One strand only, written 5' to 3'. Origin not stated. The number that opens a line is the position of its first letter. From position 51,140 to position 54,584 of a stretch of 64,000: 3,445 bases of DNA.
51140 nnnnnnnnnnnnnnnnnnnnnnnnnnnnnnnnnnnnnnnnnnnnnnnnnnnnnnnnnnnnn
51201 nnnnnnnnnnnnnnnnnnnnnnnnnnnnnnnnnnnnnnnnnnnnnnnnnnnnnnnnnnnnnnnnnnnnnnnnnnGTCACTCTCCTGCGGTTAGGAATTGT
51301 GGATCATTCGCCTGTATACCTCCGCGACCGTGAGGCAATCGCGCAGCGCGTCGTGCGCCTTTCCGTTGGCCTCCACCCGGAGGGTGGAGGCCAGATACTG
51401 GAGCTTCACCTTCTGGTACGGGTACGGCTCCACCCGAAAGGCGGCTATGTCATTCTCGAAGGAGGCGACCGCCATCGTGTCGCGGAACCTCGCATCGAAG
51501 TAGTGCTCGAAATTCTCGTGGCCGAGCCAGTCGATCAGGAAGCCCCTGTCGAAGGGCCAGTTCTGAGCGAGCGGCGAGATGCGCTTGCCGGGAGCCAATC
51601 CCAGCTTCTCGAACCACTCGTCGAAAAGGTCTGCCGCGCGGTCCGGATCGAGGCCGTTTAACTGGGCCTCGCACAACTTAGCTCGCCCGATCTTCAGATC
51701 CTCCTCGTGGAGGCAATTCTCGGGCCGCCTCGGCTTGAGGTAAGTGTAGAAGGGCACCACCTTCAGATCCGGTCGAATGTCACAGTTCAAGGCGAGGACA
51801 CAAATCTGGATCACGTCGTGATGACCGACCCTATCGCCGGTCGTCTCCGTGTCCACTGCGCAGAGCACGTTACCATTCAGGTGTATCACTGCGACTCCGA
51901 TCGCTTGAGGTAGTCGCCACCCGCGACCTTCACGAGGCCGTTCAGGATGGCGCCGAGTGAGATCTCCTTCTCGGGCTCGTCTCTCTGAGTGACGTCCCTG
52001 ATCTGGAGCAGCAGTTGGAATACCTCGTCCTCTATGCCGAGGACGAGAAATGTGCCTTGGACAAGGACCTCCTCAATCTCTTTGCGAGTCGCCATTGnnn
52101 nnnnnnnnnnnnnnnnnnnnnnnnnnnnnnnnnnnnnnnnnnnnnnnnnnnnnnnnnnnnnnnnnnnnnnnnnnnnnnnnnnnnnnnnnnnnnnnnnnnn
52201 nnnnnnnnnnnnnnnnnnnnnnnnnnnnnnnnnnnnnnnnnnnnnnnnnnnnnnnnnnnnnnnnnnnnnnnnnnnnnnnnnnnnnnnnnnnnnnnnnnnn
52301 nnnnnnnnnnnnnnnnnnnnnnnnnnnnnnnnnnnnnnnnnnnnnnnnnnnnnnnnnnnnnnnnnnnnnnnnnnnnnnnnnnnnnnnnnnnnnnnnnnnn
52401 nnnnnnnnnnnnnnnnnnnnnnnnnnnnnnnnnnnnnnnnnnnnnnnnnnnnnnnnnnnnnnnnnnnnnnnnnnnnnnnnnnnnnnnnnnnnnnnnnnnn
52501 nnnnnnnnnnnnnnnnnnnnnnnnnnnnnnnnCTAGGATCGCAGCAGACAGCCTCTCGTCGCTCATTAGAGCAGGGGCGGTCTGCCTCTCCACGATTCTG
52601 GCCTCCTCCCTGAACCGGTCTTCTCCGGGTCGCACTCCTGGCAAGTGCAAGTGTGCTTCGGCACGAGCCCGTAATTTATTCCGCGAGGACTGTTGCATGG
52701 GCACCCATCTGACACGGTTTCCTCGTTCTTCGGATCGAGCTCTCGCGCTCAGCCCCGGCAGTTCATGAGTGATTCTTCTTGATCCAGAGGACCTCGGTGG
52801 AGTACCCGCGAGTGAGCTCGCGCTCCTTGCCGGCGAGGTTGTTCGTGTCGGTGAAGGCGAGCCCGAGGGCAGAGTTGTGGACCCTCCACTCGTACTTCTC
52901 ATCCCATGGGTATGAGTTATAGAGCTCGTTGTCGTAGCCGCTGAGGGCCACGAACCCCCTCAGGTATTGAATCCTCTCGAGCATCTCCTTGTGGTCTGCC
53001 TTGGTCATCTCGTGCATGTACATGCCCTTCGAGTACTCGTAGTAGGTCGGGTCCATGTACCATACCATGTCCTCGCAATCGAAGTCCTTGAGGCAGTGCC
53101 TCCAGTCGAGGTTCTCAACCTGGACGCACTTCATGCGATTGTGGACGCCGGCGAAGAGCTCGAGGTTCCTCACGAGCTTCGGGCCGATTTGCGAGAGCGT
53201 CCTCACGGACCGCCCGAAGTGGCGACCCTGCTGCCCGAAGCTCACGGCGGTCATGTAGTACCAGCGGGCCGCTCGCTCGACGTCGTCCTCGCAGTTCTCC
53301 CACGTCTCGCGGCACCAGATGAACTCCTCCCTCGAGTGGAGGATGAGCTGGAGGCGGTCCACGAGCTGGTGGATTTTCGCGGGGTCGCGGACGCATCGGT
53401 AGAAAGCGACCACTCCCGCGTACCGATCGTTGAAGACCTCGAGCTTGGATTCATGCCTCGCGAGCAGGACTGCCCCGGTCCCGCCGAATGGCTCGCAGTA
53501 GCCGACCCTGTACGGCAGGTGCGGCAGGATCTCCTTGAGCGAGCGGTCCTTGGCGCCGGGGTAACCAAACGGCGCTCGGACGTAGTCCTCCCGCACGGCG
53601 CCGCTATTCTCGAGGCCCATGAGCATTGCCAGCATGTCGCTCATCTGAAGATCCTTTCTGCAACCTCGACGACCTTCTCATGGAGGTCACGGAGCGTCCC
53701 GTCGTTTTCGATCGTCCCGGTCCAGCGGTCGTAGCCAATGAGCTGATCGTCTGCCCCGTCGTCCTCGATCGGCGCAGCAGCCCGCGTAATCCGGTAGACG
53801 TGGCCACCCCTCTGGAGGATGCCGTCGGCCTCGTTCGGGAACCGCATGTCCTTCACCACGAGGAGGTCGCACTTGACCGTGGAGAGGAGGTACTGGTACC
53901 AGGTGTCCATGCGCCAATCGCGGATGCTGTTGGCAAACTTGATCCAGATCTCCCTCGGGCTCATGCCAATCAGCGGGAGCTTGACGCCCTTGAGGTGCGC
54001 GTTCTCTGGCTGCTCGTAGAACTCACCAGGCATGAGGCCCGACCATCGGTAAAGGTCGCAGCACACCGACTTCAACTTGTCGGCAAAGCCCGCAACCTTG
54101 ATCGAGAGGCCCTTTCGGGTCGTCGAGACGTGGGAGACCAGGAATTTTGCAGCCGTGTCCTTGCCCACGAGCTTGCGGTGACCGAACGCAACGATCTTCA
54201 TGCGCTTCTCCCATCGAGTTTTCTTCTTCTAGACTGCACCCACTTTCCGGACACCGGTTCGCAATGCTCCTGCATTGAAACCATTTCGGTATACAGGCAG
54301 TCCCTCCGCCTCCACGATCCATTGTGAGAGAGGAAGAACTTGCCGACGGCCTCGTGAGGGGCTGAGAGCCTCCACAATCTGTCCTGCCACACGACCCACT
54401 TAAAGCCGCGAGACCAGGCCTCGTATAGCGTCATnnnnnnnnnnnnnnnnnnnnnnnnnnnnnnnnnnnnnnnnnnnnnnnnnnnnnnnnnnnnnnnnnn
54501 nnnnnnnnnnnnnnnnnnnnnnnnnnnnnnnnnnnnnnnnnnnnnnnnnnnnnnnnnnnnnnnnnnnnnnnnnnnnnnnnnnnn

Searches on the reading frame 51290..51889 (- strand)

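Call 11: search_protein_families(library=pfam, proteins=[window:51290-51889:-], max_evalue=0.01)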
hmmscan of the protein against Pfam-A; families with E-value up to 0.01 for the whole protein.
window:51290-51889:- (199 aa): 1 family
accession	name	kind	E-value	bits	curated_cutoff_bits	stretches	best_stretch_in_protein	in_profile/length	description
PF00929.31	RNase_T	-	9.6e-09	36.4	24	1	12-192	3-164/164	Exonuclease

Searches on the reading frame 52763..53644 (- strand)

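Call 11: search_protein_families(library=pfam, proteins=[window:52763-53644:-], max_evalue=0.01)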
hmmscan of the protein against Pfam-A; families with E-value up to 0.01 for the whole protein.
window:52763-53644:- (293 aa): 1 family
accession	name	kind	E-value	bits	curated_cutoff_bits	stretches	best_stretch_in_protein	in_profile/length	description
PF02086.21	MethyltransfD12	-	1.3e-13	51.8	22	1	28-220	1-204/253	D12 class N6 adenine-specific DNA methyltransferase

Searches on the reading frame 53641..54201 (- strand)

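Call 11: search_protein_families(library=pfam, proteins=[window:53641-54201:-], max_evalue=0.01)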
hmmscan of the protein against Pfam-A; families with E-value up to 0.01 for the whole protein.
window:53641-54201:- (186 aa): 1 family
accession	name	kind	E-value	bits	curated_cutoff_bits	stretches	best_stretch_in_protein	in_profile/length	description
PF21448.3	DNMK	-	1.7e-05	25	27.1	0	102-176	157-232/232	Deoxynucleotide monophosphate kinase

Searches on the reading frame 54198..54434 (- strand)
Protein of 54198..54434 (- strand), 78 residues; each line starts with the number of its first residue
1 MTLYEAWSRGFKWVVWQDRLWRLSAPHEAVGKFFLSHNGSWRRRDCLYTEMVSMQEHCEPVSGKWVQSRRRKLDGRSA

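Call 28: search_protein_families(library=pfam, proteins=[window:54198-54434:-], max_evalue=0.05)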
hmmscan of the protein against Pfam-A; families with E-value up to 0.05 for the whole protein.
window:54198-54434:- (78 aa): 1 family
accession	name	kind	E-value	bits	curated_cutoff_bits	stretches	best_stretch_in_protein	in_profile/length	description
PF10203.14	Pet191_N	-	0.042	14.5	24.4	1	43-77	28-62/67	Cytochrome c oxidase assembly protein PET191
